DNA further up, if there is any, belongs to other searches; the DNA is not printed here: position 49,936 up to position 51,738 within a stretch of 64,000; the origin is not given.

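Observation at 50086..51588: Island-encoded phosphoethanolamine-transferase-like enzyme (EptA/MCR/OpgE superfamily)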

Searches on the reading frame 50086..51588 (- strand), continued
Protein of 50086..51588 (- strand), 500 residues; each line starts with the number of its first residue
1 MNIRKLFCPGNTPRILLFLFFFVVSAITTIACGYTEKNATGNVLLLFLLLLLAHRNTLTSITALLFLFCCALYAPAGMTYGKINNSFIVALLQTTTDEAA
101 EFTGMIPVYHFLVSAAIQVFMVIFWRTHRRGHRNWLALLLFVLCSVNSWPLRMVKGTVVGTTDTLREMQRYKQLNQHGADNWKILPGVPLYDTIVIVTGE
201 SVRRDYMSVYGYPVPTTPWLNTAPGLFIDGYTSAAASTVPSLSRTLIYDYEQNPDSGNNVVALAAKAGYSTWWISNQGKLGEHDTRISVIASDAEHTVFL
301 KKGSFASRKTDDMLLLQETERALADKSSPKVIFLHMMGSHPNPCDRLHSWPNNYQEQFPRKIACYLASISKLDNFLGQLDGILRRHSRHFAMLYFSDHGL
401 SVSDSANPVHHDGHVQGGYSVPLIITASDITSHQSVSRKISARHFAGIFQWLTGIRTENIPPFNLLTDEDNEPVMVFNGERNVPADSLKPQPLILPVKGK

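Call 97: search_protein_families(proteins=[L018:32-967:+, L018:1064-3823:+, L018:3833-4768:+, L018:4851-5744:+, L018:7440-8249:+, L018:8253-9245:+, L018:9242-9913:-, L018:9986-10681:+, L018:10709-11752:-, L018:11860-12828:+], library=ncbifam, max_evalue=1e-10)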
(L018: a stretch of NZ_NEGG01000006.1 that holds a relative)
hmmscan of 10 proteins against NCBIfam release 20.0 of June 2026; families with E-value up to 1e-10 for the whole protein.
L018:32-967:+ (311 aa): 59 families (the best 25 are shown)
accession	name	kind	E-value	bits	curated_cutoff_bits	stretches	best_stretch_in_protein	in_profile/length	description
NF053520.1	HK_Porph_FimS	equivalog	1.2e-45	155.9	600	1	4-291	329-616/618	sensor histidine kinase FimS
TIGR02956.1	TMAO_torS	equivalog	6.2e-40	137.1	676.5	1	39-303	434-693/967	TMAO reductase system sensor histidine kinase/response regulator TorS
NF046044.1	PnpS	equivalog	1.3e-35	123.2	400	1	67-291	169-390/390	two-component system histidine kinase PnpS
NF041947.1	LuxQ_Vibrio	equivalog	1.5e-34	119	1200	1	64-302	468-706/843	quorum-sensing autoinducer 2 sensor kinase/phosphatase LuxQ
NF047874.1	MASE3_PAS_HK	subfamily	8.4e-34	117.4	560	1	33-303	360-636/655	MASE3 domain-containing sensor histidine kinase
TIGR02966.1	phoR_proteo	equivalog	2.4e-33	115.6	334.2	1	63-290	109-333/333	phosphate regulon sensor histidine kinase PhoR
NF006800.0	PRK09303.1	equivalog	1.7e-32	112.9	342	1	42-294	132-379/383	histidine kinase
NF008318.0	PRK11107.1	equivalog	7.5e-32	110.3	890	1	46-301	271-527/920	two-component sensor histidine kinase BarA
NF008099.0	PRK10841.1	equivalog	9.6e-32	109.7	920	1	54-298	456-696/949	two-component system sensor histidine kinase RcsC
NF041832.1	near_NosP_CTERM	subfamily_domain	1.1e-30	107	400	1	65-300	4-233/370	NahK/ErcS family hybrid sensor histidine kinase/response regulator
NF008302.0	PRK11091.1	equivalog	4.2e-30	104.6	838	1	55-306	270-519/779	aerobic respiration two-component sensor histidine kinase ArcB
NF050805.1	CellDivHKDivJCaul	equivalog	1.9e-28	99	1000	1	38-298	268-526/531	cell cycle sensor histidine kinase DivJ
NF045595.1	HK_scytonemin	equivalog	3.3e-28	98.4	865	1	22-292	374-635/637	scytonemin biosynthesis sensor histidine kinase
NF047465.1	hybrid_HK_LvrA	exception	3.1e-27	95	1200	1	49-295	183-425/819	hybrid histidine kinase/response regulator LvrA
NF038297.2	hybrid_HK_HrmK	equivalog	9.3e-27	93.9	725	1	22-301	189-466/607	hybrid histidine kinase/response regulator HrmK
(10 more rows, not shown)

L018:1064-3823:+ (919 aa): 3 families
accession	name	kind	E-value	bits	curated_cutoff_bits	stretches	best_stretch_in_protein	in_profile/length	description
NF008292.0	PRK11072.1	equivalog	0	1149.8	487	1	3-906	30-944/946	bifunctional [glutamate--ammonia ligase]-adenylyl-L-tyrosine phosphorylase/[glutamate--ammonia-ligase] adenylyltransferase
NF010706.0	PRK14108.1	equivalog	8.4e-155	516.9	724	1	7-866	62-920/986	bifunctional [glutamine synthetase] adenylyltransferase/[glutamine synthetase]-adenylyl-L-tyrosine phosphorylase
NF010707.0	PRK14109.1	equivalog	1.4e-110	371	625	1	50-867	142-942/1010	bifunctional [glutamine synthetase] adenylyltransferase/[glutamine synthetase]-adenylyl-L-tyrosine phosphorylase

L018:3833-4768:+ (311 aa): 16 families
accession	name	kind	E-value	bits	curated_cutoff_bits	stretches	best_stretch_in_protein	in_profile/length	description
NF005146.0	PRK06606.1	equivalog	4e-143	475.9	279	1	7-310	3-306/307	branched-chain amino acid transaminase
TIGR01122.1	ilvE_I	equivalog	7.5e-129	429.1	245.55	1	14-310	1-298/298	branched-chain-amino-acid transaminase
NF005726.0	PRK07544.1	equivalog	1.8e-95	319.5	396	1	4-299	4-291/295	branched-chain amino acid aminotransferase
NF006185.0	PRK08320.1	subfamily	6.2e-74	248.8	363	1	12-299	4-286/292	branched-chain amino acid aminotransferase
NF009126.0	PRK12479.1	equivalog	1.2e-59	202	518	1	11-292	4-280/299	branched-chain-amino-acid transaminase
NF009897.0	PRK13357.1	equivalog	1.3e-47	162.3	307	1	11-310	41-357/358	branched-chain amino acid aminotransferase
NF005209.0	PRK06680.1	subfamily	7.1e-43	146.5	320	1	12-297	4-282/286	D-amino-acid transaminase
TIGR01123.1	ilvE_II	equivalog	1.7e-42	145.5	250.05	1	14-310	1-313/313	branched-chain-amino-acid transaminase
NF009896.0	PRK13356.1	equivalog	1.8e-39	135.6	262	1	14-297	11-284/287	branched-chain amino acid aminotransferase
TIGR01121.1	D_amino_aminoT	equivalog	5.6e-38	130.7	277.45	1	16-295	5-274/276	D-amino-acid transaminase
NF005800.0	PRK07650.1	equivalog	9.1e-35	120.3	308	1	13-295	3-275/290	aminodeoxychorismate lyase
NF009066.0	PRK12400.1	equivalog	2.1e-23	83.2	538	1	13-295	8-281/290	D-amino-acid transaminase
NF004761.0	PRK06092.1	equivalog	3.7e-22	78.8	260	1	28-275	13-251/268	aminodeoxychorismate lyase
TIGR03461.1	pabC_Proteo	equivalog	7.1e-22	77.9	176.85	1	29-275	12-249/262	aminodeoxychorismate lyase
NF005888.0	PRK07849.1-3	equivalog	9.7e-20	70.7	273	1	34-276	36-274/298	aminodeoxychorismate lyase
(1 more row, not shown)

L018:4851-5744:+ (297 aa): 0 families

L018:7440-8249:+ (269 aa): 7 families
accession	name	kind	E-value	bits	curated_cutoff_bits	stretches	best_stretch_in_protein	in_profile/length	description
TIGR03938.2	deacetyl_PgaB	equivalog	2.8e-31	108.5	321.9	1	32-170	4-144/621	poly-beta-1,6-N-acetyl-D-glucosamine N-deacetylase PgaB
TIGR03933.1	PIA_icaB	equivalog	2.9e-21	76.1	248.35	1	49-250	31-230/245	intercellular adhesin biosynthesis polysaccharide N-deacetylase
NF011177.0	PRK14582.1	equivalog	1.4e-20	73.2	923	1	34-170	52-187/671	poly-beta-1,6-N-acetyl-D-glucosamine N-deacetylase PgaB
NF011176.0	PRK14581.1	equivalog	4.3e-20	71.4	1091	1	33-171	51-188/673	poly-beta-1,6-N-acetyl-D-glucosamine N-deacetylase PgaB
TIGR02764.1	spore_ybaN_pdaB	equivalog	1.2e-17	64.3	237.4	1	150-232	48-129/191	polysaccharide deacetylase family sporulation protein PdaB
TIGR02884.1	spore_pdaA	equivalog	6e-12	45.7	298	0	151-227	80-156/224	delta-lactam-biosynthetic de-N-acetylase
TIGR02873.1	spore_ylxY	hypoth_equivalog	8e-12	44.9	391.5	0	152-244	129-220/268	probable sporulation protein, polysaccharide deacetylase family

L018:8253-9245:+ (330 aa): 9 families
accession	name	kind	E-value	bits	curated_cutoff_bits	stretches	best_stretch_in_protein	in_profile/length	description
TIGR03088.1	stp2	hypoth_equivalog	2.3e-23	82.8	409.05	1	11-324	12-373/374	TIGR03088 family PEP-CTERM/XrtA system glycosyltransferase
NF041876.1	EPS_EpsE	equivalog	5.1e-17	62.2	400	1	136-294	185-365/389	exopolysaccharide biosynthesis GT4 family glycosyltransferase EpsE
NF050063.1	ProtGlycPglJ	equivalog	1.5e-15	57.2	500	1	135-297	166-339/363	N-acetylgalactosamine-N,N'-diacetylbacillosaminyl-diphospho-undecaprenol 4-alpha-N-acetylgalactosaminyltransferase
NF050056.1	ProtGlycPglH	equivalog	3.7e-13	49.3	600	0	138-291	158-320/354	GalNAc-alpha-(1->4)-GalNAc-alpha-(1->3)-diNAcBac-PP-undecaprenol alpha-1,4-N-acetyl-D-galactosaminyltransferase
NF047684.1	TeichurnBiosyTuaC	equivalog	5e-13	48.7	550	1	157-312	217-377/391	teichuronic acid biosynthesis protein TuaC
TIGR03999.1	thiol_BshA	equivalog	1.2e-12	47.5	273.7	1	156-325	197-374/375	N-acetyl-alpha-D-glucosaminyl L-malate synthase BshA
NF046085.1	XrtY_assoc_Gly1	equivalog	3.5e-12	45.9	400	1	134-325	179-385/387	XrtY-associated glycosyltransferase XYAG1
NF007396.0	PRK09922.1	equivalog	3.8e-12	45.7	385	1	109-257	126-289/361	lipopolysaccharide 1,6-galactosyltransferase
NF047880.1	glyco_SdgA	exception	1.8e-11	43.3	800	1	115-297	273-463/488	serine-aspartate repeat adhesin O-glycosyltransferase SdgA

L018:9242-9913:- (223 aa): 0 families

L018:9986-10681:+ (231 aa): 0 families

L018:10709-11752:- (347 aa): 0 families

L018:11860-12828:+ (322 aa): 0 families
